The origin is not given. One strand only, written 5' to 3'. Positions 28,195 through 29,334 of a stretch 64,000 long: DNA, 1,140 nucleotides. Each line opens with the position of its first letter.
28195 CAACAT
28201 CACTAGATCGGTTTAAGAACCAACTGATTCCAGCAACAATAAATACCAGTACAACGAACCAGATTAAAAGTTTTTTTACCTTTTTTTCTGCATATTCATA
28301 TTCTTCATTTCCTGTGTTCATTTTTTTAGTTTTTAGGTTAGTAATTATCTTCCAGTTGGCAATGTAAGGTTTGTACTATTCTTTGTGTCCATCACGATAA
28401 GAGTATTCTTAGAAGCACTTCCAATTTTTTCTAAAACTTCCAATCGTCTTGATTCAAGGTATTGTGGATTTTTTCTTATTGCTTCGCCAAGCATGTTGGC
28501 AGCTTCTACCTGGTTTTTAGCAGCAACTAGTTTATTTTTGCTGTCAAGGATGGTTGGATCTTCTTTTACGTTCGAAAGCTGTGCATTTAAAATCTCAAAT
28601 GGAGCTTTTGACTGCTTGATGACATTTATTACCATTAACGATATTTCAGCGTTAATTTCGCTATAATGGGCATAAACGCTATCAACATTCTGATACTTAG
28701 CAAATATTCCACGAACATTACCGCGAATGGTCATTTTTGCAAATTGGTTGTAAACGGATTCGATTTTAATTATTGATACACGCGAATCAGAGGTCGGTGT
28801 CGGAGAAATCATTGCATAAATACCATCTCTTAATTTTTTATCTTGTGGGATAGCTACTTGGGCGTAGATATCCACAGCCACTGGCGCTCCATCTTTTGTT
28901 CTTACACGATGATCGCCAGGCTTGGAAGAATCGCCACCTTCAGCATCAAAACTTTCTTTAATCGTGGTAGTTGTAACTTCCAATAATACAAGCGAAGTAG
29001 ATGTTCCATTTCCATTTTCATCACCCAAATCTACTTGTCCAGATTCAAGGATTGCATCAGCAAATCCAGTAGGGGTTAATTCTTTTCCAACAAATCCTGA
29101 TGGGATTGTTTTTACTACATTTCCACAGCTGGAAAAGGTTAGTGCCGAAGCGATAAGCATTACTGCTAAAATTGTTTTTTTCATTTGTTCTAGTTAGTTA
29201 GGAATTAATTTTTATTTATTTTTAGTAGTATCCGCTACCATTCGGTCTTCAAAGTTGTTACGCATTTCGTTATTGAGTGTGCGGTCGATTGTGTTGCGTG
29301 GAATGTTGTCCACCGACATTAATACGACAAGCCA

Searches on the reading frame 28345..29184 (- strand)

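Call 21: search_protein_families(library=pfam, proteins=[window:28345-29184:-], max_evalue=0.001)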
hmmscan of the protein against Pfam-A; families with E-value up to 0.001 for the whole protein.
window:28345-29184:- (279 aa): 1 family
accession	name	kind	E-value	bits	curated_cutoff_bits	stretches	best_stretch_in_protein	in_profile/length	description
PF01145.31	Band_7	-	4.8e-07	30.4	23.6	1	68-228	38-167/176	SPFH domain / Band 7 family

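Call 22: search_protein_families(library=phrogs, proteins=[window:28345-29184:-], max_evalue=0.001)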
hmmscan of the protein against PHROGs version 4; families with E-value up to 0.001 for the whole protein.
window:28345-29184:- (279 aa): 1 family
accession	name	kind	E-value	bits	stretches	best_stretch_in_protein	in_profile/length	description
phrog_200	-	other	7.4e-14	52.6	1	1-229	81-279/379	lipoprotein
